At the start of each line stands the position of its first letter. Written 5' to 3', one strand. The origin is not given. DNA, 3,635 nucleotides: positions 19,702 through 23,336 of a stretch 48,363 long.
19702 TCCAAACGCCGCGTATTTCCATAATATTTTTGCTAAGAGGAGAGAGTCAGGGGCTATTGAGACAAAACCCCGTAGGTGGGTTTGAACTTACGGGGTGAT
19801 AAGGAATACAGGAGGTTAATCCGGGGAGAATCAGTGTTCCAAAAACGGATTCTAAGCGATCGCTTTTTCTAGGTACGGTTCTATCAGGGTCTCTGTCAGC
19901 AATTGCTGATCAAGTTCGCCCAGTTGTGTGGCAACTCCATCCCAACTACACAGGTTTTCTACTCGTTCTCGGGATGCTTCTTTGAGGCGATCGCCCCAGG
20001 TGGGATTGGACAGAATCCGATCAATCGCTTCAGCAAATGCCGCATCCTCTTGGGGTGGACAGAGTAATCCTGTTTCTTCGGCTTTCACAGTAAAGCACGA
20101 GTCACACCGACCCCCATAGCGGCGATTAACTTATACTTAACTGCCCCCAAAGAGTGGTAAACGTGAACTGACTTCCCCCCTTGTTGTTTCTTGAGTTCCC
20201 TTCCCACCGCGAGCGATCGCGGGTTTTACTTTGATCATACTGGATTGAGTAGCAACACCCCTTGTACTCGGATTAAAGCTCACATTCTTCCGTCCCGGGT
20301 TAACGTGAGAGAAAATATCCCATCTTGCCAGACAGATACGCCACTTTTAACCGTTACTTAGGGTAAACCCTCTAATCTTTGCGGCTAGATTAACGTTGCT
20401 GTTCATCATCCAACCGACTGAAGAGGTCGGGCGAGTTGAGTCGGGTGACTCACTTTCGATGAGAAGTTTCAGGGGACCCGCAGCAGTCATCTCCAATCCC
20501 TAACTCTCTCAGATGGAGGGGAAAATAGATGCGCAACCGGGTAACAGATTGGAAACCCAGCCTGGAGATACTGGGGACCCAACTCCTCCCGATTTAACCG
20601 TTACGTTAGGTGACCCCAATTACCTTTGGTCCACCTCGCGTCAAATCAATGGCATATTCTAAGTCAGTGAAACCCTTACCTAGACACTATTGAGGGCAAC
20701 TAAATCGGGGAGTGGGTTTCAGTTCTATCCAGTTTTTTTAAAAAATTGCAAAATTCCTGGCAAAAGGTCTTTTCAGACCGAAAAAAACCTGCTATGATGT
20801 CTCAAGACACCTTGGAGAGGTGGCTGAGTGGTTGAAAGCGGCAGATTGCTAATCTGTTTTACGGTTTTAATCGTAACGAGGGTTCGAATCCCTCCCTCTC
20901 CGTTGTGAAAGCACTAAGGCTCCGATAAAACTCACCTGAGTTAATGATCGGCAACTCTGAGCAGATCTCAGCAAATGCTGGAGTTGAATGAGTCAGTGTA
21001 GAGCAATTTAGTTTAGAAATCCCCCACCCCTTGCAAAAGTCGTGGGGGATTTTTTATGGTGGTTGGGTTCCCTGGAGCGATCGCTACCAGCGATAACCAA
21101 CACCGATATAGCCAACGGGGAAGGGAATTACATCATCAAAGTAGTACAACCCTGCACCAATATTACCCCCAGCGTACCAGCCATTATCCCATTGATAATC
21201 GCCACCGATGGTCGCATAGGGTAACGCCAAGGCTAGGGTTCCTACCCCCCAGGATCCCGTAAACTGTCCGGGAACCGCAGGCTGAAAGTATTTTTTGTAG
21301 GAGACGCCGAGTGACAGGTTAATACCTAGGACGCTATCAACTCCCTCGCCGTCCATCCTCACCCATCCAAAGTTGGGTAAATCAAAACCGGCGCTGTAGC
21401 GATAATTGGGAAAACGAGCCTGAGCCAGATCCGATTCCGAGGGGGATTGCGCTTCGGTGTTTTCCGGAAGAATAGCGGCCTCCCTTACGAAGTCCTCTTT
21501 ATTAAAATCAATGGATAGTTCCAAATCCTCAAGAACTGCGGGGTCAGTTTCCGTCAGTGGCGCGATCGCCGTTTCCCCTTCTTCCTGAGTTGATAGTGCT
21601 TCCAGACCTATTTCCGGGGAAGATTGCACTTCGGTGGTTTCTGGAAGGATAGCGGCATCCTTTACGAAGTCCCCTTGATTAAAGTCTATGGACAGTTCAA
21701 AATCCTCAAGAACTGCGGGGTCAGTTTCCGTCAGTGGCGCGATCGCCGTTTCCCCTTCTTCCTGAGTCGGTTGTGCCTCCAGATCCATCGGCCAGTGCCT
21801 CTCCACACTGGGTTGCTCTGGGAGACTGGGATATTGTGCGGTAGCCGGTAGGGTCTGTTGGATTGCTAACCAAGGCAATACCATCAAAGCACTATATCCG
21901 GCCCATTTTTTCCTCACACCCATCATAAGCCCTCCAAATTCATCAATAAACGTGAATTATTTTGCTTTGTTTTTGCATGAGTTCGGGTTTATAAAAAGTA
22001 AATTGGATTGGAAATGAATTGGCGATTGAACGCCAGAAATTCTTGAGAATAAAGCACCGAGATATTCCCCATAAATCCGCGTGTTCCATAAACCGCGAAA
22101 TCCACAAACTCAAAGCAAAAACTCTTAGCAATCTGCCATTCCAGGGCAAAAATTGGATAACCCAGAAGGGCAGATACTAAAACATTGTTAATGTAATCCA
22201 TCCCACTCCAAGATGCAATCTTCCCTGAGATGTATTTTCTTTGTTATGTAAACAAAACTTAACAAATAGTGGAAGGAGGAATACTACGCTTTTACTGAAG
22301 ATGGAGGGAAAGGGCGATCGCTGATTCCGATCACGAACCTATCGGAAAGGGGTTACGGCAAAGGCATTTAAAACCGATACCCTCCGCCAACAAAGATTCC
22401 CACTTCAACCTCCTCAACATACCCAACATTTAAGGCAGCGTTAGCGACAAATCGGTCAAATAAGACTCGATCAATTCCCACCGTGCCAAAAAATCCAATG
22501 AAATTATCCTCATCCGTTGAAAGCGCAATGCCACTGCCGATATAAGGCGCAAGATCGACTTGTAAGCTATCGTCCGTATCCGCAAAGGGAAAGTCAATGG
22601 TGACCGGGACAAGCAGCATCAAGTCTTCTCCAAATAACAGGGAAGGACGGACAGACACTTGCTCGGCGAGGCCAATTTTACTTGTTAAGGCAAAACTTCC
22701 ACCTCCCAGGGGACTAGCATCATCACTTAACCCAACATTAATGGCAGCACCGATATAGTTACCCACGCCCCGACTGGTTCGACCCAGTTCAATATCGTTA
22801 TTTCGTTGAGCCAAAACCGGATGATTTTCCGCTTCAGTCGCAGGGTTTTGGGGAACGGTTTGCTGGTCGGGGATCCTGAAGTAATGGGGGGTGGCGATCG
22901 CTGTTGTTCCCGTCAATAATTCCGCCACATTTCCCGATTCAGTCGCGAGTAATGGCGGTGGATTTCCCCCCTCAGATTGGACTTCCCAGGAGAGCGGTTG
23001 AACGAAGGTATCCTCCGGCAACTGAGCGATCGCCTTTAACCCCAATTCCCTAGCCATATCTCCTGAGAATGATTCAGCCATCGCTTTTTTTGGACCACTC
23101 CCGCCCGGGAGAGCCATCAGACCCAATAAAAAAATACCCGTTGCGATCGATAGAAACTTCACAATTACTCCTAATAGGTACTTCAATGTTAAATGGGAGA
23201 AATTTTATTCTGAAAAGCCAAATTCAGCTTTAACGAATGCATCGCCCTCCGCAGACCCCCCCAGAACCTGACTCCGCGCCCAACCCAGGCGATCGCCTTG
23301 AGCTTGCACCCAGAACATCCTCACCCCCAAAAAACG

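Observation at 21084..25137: Compact cell-envelope cluster: two paralogous secreted beta-rich proteins, a class-A beta-lactamase-like hydrolase and an SH3b-NlpC/P60 peptidase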

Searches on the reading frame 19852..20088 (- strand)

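Call 67: search_protein_families(library=ncbifam, proteins=[window:19852-20088:-], max_evalue=0.001)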
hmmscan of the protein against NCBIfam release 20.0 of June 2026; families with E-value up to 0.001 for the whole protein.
window:19852-20088:- (78 aa): 5 families
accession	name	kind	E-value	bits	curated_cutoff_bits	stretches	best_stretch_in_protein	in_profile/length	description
TIGR02149.1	glgA_Coryne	subfamily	5e-06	25.9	302.4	1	4-62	325-389/391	glycogen synthase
NF041876.1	EPS_EpsE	equivalog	1.3e-05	24.6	400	1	3-51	336-384/389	exopolysaccharide biosynthesis GT4 family glycosyltransferase EpsE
NF053787.1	GlcN_PG_synth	equivalog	9.5e-05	21.4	480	1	4-63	302-359/361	N-acetylglucosaminyl phosphatidylglycerol synthase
TIGR03088.1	stp2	hypoth_equivalog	0.00027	20.1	409.05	1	2-63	312-373/374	TIGR03088 family PEP-CTERM/XrtA system glycosyltransferase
TIGR03449.1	mycothiol_MshA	equivalog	0.00078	18.4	462.5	1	4-63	345-403/406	D-inositol-3-phosphate glycosyltransferase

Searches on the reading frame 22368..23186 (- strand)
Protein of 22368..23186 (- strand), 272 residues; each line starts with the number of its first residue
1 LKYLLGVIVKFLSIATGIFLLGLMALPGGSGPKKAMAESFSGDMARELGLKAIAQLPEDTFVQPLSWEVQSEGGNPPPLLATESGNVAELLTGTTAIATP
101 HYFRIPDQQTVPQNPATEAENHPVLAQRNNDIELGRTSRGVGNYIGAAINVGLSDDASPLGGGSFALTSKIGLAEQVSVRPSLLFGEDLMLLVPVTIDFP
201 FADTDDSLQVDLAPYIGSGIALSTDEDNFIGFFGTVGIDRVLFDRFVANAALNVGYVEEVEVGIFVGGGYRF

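Call 4: search_protein_families(library=pfam, proteins=[window:22368-23186:-], max_evalue=0.1)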
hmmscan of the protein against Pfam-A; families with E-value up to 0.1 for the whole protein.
window:22368-23186:- (272 aa): 0 families

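Call 5: search_protein_families(library=ncbifam, proteins=[window:22368-23186:-], max_evalue=0.1)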
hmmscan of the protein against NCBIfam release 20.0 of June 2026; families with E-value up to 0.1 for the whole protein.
window:22368-23186:- (272 aa): 0 families

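Call 10: find_homologous_proteins(query=window:22368-23186:-)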
Query window:22368-23186:- (272 aa): 19 proteins with E <= 0.001 among 2154 candidates.
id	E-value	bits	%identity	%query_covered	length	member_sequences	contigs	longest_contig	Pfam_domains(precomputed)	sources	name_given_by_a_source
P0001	1.3e-150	518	89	100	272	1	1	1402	-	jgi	jgi:hypothetical protein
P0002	2.1e-150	517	100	87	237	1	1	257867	-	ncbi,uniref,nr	ncbi:hypothetical protein NG796_04540 [Laspinema sp. A4]|uniref:hypothetical protein n=1 Tax=Laspine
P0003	2.8e-146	504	88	97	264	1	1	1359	-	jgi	jgi:hypothetical protein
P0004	1.2e-140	486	86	97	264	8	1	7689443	-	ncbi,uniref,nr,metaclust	ncbi:hypothetical protein Oscil6304_2976 [Oscillatoria acuminata PCC 6304]|uniref:Uncharacterized pr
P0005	1.4e-140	485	84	97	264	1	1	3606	-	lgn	-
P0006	2.1e-140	485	84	97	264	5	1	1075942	-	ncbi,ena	-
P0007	5.0e-139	480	82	100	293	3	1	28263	-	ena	-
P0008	3.1e-136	471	82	97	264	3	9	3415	-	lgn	-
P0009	6.7e-133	460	80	97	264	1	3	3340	-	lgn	-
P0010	2.3e-132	458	89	87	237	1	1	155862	-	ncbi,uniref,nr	ncbi:hypothetical protein [Laspinema palackyanum]|uniref:hypothetical protein n=1 Tax=Laspinema pala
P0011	2.5e-127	442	85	87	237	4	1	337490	-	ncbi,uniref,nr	ncbi:hypothetical protein [Laspinema olomoucense]|uniref:Outer membrane protein beta-barrel domain-c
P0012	1.5e-126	439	86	87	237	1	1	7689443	-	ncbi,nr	ncbi:hypothetical protein [Oscillatoria acuminata]|nr:hypothetical protein [Oscillatoria acuminata]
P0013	1.7e-120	419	74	97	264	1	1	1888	-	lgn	-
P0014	1.1e-119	417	74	97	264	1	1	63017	-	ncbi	-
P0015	7.6e-118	411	82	87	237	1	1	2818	-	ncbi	ncbi:MAG: hypothetical protein ACRC8Y_22905 [Chroococcales cyanobacterium]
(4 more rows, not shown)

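Call 20: predict_structure(alignment_id=A1)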
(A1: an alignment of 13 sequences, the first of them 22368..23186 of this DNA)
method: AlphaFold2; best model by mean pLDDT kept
length: 272 residues; sequences in the alignment: 13
mean_pLDDT: 57.9   pTM: 0.46
mean pLDDT of the five models: 57.9, 55.2, 54.2, 47.6, 39.8
residues with pLDDT >= 90: 51; 70-90: 65; 50-70: 14; < 50: 142
segments of 3 or more residues with pLDDT < 50: 1-13, 15-17, 22-140, 204-208
pLDDT, mean of each block of 10 residues (from residue 1): 40 47 39 29 33 29 27 27 31 32 31 37 36 37 85 80 88 85 88 88 51 87 81 91 82 87 91 80
secondary structure, 60 per line:
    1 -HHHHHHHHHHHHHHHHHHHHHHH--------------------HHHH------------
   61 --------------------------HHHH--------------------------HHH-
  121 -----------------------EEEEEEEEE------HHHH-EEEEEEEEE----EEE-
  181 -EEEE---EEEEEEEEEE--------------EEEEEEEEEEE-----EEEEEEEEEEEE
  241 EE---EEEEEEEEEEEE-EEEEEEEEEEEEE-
elements in order: H2-24 H45-48 H87-90 E144-152 H159-162 E164-172 E177-179 E182-185 E189-198 E213-223 E229-242 E246-257 E259-271

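Call 47: search_protein_families(library=pfam, alignment_id=A5, max_evalue=0.1)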
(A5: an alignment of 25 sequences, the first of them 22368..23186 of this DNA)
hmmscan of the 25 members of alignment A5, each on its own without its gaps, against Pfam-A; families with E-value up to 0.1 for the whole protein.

A. member 1, window:22368-23186:- (272 aa): 0 families

B. families by the number of members that match (of 25 scanned): 4 families
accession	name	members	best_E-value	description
PF24653.1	Phage_OMP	4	0.0074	Cyanophage outer membrane protein like beta barrel domain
PF15136.11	UPF0449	1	0.036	Uncharacterised protein family UPF0449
PF13505.12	OMP_b-brl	1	0.083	Outer membrane protein beta-barrel domain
PF17237.7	Emr1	1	0.098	ERMES regulator 1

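Call 56: search_protein_families(library=padloc, proteins=[window:22368-23186:-], max_evalue=0.01)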
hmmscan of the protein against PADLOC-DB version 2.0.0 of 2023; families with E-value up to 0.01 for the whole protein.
window:22368-23186:- (272 aa): 0 families

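Call 70: search_solved_structures(query=A5, max_evalue=10)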
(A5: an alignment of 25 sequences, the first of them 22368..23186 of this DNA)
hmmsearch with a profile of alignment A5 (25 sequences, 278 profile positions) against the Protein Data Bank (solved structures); distinct sequences matched with E-value up to 10: 3.
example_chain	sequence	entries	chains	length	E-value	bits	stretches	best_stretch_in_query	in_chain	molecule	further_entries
8uzl_A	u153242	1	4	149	0.62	13.1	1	213-275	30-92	Designed Transmembrane beta-barrel TMB10_163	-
7aoi_BN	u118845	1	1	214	1.9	11.5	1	77-148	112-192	mL80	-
5o60_O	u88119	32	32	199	7.5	9.6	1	77-134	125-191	50S ribosomal protein L17 | Large ribosomal subunit protein bL17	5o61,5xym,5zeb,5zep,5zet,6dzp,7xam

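Call 76: fold_search(model_id=the predicted structure, library=viral)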
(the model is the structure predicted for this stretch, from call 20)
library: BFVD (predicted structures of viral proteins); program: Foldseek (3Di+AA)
matches with E <= 10: 226; with E <= 0.001: 6
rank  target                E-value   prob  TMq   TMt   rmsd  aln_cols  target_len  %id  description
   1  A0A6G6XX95            7.5e-06  1.00  0.40  0.60  20.2       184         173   14  (no name in the UniProt tables at hand)
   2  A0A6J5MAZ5            1.5e-05  1.00  0.38  0.56  15.0       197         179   17  COG3637 Opacity protein and related surface antigens [uncultured Caudovirales phage]
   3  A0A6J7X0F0            1.2e-04  1.00  0.33  0.40  12.4       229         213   10  Uncharacterized protein [uncultured Caudovirales phage]
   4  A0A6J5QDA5            4.7e-04  1.00  0.36  0.60   7.2       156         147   12  Outer membrane autotransporter barrel [uncultured Caudovirales phage]
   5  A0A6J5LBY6            4.9e-04  1.00  0.36  0.51  10.3       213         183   12  Outer membrane protein beta-barrel [uncultured Caudovirales phage]
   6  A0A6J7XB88            5.5e-04  1.00  0.37  0.57   5.7       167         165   14  Outer membrane protein beta-barrel domain-containing protein [uncultured Caudovirales phage]
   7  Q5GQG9                2.0e-03  1.00  0.40  0.39   4.8       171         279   16  Putative S-layer protein [Synechococcus phage S-PM2]
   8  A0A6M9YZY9            2.0e-03  1.00  0.31  0.44   6.3       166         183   13  (no name in the UniProt tables at hand)
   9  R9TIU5                2.2e-03  1.00  0.32  0.45  20.0       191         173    9  Outer membrane protein beta-barrel domain-containing protein [Vibrio phage nt-1]
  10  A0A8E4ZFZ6            3.9e-03  1.00  0.32  0.55   5.0       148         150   14  Uncharacterized protein [Tenacibaculum phage Gundel_1]
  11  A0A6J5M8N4            5.1e-03  1.00  0.29  0.41   6.3       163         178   10  Outer membrane protein beta-barrel [uncultured Caudovirales phage]
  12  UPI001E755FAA         6.0e-03  0.99  0.27  0.42   7.2       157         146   12  (no name look-up for this kind of identifier)
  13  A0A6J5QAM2            6.7e-03  1.00  0.31  0.33  12.4       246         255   12  OmpW Outer membrane protein W [uncultured Caudovirales phage]
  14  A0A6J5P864            7.8e-03  1.00  0.35  0.55  13.9       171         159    9  Uncharacterized protein [uncultured Caudovirales phage]
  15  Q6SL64                8.3e-03  1.00  0.26  0.53   4.2        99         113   16  Cyanophage outer membrane protein-like beta-barrel domain-containing protein [uncultured cyanophage]
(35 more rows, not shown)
